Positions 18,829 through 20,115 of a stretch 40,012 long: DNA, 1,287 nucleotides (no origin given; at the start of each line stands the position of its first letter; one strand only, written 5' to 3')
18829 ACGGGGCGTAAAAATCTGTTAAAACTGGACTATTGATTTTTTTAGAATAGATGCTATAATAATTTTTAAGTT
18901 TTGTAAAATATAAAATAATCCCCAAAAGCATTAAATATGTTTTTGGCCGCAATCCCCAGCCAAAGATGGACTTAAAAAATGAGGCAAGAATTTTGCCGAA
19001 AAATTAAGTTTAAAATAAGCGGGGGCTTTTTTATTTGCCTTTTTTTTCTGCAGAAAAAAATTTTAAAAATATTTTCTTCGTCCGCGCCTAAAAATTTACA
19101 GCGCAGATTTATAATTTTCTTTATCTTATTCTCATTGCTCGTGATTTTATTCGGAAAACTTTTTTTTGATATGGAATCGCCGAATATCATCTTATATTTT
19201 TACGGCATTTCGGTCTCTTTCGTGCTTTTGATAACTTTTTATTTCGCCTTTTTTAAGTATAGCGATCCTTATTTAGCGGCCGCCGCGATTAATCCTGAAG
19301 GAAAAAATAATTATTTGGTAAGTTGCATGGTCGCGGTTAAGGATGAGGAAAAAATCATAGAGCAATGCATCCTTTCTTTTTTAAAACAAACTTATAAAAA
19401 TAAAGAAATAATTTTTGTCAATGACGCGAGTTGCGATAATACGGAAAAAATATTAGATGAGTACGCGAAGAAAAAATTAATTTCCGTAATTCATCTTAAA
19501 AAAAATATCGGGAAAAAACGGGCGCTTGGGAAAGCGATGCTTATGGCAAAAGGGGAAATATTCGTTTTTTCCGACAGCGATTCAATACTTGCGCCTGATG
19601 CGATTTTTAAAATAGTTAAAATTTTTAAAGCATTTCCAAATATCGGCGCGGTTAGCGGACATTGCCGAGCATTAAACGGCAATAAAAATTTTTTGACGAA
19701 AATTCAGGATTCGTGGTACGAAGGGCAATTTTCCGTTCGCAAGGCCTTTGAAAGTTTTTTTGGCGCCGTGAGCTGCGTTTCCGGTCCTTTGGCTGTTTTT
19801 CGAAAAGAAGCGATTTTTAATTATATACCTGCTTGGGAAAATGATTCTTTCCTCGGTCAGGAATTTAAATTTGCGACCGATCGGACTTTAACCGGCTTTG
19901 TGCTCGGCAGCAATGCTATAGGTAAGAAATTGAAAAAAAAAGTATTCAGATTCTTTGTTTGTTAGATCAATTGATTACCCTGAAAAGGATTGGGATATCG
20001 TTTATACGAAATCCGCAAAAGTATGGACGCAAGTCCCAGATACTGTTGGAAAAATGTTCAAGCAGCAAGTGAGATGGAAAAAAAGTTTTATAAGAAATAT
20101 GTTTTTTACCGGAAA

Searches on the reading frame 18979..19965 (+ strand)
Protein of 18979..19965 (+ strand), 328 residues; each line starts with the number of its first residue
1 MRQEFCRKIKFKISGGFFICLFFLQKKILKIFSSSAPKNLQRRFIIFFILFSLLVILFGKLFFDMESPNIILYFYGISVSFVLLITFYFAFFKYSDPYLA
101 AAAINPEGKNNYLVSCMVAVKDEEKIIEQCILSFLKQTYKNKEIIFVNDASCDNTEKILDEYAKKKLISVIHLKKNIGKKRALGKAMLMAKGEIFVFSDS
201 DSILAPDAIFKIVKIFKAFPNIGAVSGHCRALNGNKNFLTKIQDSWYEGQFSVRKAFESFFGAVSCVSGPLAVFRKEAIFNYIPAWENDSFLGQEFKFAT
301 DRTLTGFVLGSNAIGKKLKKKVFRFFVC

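Call 68: search_protein_families(library=pfam, proteins=[window:18979-19965:+], max_evalue=0.00001)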
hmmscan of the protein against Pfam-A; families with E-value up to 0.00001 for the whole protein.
window:18979-19965:+ (328 aa): 4 families
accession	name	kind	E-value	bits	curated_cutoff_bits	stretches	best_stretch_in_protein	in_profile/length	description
PF00535.33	Glycos_transf_2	-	3.9e-29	102.2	23.3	1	115-279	1-164/168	Glycosyl transferase family 2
PF13641.12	Glyco_tranf_2_3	-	4.4e-13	50.2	27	1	114-282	3-174/230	Glycosyltransferase like family 2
PF03142.21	Chitin_synth_2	-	5.9e-10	38.8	27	1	193-278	203-288/527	Chitin synthase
PF10111.15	Glyco_tranf_2_2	-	1.4e-06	28.4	27.3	1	120-217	8-107/276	Glycosyltransferase like family 2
